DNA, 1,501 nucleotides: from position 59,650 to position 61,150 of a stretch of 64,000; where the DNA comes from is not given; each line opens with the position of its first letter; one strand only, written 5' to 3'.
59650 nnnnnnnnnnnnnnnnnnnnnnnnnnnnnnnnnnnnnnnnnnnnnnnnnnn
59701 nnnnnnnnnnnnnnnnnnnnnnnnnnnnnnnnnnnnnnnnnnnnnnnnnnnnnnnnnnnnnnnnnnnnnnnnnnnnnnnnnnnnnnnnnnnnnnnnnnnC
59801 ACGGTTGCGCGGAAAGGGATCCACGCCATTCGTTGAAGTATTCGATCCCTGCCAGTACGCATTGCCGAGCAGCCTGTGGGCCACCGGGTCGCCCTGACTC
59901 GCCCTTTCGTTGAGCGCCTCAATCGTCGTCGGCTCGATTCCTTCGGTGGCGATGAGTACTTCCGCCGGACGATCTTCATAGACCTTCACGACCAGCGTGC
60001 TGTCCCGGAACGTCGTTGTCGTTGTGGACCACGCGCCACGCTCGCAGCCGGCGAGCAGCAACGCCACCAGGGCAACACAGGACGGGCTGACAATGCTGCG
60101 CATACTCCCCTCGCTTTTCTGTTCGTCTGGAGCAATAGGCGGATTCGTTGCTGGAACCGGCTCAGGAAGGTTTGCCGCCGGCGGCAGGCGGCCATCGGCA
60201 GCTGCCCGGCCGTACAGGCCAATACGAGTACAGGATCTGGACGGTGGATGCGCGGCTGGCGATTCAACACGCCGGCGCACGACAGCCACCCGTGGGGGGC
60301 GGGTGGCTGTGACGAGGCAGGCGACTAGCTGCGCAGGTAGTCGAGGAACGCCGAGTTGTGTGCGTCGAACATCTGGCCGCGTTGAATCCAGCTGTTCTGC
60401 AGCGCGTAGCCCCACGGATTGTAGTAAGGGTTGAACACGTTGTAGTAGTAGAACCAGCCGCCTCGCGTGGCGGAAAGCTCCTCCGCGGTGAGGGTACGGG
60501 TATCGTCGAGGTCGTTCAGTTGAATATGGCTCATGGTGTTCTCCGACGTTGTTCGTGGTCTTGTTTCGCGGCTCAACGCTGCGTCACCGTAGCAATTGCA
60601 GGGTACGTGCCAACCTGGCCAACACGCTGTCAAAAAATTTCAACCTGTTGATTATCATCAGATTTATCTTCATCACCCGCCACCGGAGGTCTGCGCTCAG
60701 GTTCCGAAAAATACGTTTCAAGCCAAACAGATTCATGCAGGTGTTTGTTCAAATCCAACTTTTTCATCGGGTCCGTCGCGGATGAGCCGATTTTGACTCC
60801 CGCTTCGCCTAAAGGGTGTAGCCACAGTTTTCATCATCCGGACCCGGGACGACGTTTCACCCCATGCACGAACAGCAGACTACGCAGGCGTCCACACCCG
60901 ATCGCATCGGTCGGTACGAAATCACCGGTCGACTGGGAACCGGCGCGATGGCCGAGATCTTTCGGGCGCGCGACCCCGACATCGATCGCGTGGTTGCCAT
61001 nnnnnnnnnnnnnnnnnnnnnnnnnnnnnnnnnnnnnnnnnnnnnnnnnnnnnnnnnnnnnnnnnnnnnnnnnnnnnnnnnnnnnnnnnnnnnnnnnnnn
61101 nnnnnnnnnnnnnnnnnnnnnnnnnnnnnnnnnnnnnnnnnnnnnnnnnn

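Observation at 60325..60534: Aromatic-rich 69-aa peptide with a double-glycine-type leader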

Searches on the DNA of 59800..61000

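Call 79: search_rna_families(source=window, start=59800, end=61000, threshold=evalue, max_evalue=1)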
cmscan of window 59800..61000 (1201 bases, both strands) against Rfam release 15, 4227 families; matches with E-value up to 1: 0.
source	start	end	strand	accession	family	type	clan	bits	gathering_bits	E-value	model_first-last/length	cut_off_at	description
